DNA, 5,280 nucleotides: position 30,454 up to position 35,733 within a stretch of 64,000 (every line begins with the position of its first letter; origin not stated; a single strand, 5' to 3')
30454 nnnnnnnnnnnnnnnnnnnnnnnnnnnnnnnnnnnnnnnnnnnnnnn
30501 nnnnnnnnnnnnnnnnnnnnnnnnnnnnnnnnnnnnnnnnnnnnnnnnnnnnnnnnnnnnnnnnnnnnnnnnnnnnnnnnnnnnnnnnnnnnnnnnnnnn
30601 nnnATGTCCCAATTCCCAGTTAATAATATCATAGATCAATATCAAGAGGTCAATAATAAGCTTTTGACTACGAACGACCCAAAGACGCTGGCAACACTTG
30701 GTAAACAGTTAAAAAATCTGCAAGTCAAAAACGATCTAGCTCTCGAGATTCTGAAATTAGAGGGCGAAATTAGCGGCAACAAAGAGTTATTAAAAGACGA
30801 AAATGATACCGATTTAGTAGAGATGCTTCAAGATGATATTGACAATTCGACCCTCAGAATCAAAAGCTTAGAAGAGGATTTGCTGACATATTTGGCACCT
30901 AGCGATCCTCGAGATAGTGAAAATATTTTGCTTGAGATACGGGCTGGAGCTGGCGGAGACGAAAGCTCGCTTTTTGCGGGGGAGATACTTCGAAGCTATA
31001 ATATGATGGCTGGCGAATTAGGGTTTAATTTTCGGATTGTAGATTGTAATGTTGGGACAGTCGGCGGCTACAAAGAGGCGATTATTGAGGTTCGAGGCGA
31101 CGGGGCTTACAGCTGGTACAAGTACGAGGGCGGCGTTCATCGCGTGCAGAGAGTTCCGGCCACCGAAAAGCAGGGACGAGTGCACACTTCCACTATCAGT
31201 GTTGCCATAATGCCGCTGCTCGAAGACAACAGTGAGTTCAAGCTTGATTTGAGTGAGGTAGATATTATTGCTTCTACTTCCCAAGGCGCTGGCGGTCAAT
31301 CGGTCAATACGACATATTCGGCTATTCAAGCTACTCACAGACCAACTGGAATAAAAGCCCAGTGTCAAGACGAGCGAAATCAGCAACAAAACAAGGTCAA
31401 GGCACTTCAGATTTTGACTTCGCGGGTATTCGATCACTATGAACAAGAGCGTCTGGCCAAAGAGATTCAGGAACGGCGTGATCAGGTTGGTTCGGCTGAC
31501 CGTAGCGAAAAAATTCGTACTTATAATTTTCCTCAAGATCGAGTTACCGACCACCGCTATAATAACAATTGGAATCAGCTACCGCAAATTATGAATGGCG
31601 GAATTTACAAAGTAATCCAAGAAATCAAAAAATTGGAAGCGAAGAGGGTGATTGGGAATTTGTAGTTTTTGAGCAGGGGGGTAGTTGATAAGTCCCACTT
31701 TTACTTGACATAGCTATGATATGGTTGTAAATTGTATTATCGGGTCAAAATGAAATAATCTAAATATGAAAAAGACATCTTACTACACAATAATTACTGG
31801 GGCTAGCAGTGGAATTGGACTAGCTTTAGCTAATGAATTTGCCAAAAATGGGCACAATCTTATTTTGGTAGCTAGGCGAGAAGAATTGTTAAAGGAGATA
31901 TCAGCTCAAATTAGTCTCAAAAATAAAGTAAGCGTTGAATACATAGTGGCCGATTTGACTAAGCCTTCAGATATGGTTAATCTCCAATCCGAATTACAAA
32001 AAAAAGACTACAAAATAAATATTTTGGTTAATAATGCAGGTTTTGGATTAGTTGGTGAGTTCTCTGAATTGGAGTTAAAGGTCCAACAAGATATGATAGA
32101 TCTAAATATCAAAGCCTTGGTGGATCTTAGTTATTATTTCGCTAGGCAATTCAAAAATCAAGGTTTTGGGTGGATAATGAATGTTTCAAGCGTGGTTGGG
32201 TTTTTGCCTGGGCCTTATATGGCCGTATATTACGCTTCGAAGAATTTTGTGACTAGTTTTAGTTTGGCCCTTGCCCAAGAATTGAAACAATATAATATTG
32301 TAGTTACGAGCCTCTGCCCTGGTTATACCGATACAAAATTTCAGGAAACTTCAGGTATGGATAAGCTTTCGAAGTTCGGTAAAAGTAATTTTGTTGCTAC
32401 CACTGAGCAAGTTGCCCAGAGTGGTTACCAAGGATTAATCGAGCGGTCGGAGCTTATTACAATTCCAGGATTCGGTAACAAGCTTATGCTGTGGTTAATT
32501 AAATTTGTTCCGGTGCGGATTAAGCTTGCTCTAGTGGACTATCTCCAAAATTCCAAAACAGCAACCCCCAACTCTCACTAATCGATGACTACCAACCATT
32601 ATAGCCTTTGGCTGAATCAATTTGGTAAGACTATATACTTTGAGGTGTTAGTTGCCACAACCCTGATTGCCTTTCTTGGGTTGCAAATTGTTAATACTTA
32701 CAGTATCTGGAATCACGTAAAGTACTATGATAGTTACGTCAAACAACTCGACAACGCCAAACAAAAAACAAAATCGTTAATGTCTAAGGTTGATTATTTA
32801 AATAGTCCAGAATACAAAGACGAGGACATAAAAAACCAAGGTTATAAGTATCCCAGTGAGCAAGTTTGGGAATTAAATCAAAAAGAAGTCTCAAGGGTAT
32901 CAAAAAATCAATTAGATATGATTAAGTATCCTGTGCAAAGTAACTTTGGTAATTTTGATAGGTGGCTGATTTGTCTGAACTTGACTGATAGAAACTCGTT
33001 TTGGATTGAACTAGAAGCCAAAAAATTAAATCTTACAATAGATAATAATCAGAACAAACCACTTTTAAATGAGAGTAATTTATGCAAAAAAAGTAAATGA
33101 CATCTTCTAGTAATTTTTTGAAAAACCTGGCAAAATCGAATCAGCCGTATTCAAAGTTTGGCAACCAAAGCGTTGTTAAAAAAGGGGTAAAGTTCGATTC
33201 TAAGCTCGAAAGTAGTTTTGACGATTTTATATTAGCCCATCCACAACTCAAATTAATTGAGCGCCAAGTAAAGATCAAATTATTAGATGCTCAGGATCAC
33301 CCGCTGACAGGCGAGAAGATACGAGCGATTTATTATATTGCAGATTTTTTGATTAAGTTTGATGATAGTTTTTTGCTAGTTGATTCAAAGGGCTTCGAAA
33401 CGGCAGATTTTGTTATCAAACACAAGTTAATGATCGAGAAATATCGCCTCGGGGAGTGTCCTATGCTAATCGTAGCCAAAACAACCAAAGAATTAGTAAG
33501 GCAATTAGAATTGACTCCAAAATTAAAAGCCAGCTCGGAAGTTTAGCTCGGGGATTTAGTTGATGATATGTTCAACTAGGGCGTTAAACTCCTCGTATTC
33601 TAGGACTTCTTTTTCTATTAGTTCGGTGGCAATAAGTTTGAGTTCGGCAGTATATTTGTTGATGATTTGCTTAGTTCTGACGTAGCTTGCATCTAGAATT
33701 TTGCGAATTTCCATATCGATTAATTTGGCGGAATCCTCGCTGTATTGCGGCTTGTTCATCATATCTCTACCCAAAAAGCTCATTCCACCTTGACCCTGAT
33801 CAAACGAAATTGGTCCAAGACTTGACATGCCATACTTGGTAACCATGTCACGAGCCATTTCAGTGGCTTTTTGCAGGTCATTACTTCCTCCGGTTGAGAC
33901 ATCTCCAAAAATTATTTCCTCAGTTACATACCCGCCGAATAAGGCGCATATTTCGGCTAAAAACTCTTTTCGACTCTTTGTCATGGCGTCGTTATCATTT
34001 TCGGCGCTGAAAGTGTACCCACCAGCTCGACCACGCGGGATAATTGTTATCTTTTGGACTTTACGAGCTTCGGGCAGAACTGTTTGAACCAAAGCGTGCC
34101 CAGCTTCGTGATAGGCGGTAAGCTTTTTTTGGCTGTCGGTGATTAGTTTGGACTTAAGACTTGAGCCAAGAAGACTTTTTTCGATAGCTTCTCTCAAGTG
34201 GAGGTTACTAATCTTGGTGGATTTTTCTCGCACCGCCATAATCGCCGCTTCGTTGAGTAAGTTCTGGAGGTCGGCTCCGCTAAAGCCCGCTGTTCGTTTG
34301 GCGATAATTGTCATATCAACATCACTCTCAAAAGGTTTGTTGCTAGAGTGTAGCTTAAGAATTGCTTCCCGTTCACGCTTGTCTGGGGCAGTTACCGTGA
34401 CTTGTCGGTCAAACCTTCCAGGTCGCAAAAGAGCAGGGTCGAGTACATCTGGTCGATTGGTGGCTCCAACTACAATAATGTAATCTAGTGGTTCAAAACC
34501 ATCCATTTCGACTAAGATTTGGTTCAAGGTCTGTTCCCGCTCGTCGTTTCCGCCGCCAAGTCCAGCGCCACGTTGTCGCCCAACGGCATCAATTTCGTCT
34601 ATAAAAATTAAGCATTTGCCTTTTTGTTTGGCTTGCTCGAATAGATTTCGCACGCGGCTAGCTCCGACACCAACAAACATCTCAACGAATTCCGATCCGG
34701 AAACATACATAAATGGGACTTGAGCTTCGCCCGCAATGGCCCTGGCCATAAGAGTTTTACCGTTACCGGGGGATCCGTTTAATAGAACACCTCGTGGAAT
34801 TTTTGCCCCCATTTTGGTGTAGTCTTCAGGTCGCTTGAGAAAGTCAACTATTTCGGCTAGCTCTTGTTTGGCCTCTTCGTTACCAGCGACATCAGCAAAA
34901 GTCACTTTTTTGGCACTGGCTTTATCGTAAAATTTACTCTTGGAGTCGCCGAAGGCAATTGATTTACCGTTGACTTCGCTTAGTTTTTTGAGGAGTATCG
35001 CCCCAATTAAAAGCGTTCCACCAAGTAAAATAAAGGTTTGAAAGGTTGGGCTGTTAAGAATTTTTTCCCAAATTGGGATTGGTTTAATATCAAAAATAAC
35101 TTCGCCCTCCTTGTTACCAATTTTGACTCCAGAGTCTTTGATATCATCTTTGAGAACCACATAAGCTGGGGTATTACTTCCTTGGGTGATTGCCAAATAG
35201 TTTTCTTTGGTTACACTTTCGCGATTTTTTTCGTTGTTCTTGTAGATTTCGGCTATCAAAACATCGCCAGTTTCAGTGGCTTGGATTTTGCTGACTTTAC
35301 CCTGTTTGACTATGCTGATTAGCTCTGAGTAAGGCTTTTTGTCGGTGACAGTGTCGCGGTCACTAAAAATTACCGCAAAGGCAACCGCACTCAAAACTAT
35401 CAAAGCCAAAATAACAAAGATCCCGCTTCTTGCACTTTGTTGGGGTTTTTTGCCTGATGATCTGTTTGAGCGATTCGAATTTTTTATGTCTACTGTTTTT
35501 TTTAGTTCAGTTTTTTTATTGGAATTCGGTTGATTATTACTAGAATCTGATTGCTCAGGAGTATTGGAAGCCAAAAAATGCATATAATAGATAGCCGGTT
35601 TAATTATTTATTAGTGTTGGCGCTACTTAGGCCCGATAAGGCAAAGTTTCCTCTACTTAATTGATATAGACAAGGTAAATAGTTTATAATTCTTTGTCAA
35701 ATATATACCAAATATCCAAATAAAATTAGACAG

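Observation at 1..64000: Exceptional density of truncated or catalytically degenerate copies of core information-processing genes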

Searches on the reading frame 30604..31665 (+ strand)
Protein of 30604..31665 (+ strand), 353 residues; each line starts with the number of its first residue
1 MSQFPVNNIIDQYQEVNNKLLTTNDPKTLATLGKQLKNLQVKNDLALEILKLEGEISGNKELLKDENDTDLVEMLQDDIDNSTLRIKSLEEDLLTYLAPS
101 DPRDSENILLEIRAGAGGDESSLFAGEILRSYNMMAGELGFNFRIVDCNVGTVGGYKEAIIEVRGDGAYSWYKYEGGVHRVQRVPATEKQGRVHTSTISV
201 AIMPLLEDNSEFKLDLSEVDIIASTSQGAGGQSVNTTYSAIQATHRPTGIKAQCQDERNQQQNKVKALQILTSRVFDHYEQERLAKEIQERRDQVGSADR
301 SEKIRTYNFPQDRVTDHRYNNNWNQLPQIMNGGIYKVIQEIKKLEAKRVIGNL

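Call 7: search_protein_families(library=pfam, proteins=[window:30604-31665:+], max_evalue=0.001)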
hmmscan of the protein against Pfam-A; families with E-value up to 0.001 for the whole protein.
window:30604-31665:+ (353 aa): 2 families
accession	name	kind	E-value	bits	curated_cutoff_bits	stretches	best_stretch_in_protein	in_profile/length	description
PF03462.23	PCRF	-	1.8e-54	184.9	24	1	12-200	4-194/194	PCRF domain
PF00472.26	RF-1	-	2.1e-32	111.9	35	1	209-318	2-116/116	RF-1 domain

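Call 91: search_protein_families(library=ncbifam, proteins=[window:30604-31665:+], max_evalue=0.0001)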
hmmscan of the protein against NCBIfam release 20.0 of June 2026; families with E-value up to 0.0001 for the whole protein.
window:30604-31665:+ (353 aa): 5 families
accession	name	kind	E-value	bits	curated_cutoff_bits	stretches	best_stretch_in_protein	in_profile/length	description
NF001859.2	PRK00591.1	equivalog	8.3e-116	386.9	400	1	7-346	2-343/347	peptide chain release factor 1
TIGR00019.1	prfA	equivalog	7.4e-111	370.5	423.25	1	6-345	10-350/361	peptide chain release factor 1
TIGR00020.2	prfB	exception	1.1e-64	218.7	370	1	13-340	27-350/353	peptide chain release factor 2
TIGR03072.1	release_prfH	equivalog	1.3e-19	70.5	166.65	1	108-308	1-196/200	peptide chain release factor H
NF006718.0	PRK09256.1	equivalog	6.5e-06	25.9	100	0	210-242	8-40/140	alternative ribosome rescue aminoacyl-tRNA hydrolase ArfB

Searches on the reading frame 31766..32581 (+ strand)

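Call 7: search_protein_families(library=pfam, proteins=[window:31766-32581:+], max_evalue=0.001)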
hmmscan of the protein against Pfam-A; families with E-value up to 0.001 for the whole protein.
window:31766-32581:+ (271 aa): 3 families
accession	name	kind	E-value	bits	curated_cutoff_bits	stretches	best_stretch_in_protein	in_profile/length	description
PF00106.31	adh_short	-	8.5e-49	166.1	26.6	1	9-196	4-190/195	short chain dehydrogenase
PF13561.12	adh_short_C2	-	5.3e-29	101.9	27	1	12-203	1-192/236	Enoyl-(Acyl carrier protein) reductase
PF08659.16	KR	-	2.3e-11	44.4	22.6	1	9-169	4-163/180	KR domain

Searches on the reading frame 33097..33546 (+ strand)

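Call 7: search_protein_families(library=pfam, proteins=[window:33097-33546:+], max_evalue=0.001)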
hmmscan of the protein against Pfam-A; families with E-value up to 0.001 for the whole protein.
window:33097-33546:+ (149 aa): 1 family
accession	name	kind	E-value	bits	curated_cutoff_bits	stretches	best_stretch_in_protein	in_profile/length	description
PF06356.17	DUF1064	-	5.4e-12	46.6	24.7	1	19-117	2-102/117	Protein of unknown function (DUF1064)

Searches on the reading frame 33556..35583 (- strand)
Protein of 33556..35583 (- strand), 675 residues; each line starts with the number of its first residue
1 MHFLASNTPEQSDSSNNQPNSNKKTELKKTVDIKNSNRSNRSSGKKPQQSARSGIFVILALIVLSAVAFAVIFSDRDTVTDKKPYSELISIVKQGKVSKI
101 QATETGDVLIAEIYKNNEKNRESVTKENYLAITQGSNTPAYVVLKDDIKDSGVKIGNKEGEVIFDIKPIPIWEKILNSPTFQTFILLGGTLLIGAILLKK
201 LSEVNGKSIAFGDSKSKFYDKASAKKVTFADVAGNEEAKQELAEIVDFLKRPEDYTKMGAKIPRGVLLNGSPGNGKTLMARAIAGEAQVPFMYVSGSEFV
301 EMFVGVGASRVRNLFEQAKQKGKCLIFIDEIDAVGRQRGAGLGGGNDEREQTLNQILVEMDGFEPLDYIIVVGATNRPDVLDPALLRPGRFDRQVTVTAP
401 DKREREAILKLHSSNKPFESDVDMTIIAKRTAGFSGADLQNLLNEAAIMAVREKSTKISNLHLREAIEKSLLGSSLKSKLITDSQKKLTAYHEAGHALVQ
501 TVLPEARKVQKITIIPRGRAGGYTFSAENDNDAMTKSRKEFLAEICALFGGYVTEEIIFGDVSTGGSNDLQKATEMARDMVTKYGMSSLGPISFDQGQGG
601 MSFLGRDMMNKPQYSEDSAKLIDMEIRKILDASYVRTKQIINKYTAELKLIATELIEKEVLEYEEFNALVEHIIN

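Call 7: search_protein_families(library=pfam, proteins=[window:33556-35583:-], max_evalue=0.001)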
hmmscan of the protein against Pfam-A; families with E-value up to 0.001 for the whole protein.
window:33556-35583:- (675 aa): 5 families
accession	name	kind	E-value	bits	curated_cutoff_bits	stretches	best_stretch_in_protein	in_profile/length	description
PF01434.24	Peptidase_M41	-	1.3e-64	218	29.9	1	480-668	2-190/191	Peptidase family M41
PF00004.35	AAA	-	3.1e-41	141.3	21.2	1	266-397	1-129/131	ATPase family associated with various cellular activities (AAA)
PF17862.7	AAA_lid_3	-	4.6e-14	52.1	27.2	1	421-463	1-43/45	AAA+ lid domain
PF06480.20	FtsH_ext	-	5.9e-07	30.1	25.5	1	56-154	4-97/103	FtsH Extracellular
PF06068.19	TIP49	-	8.6e-05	22.3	23.8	1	231-300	25-89/347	TIP49 P-loop domain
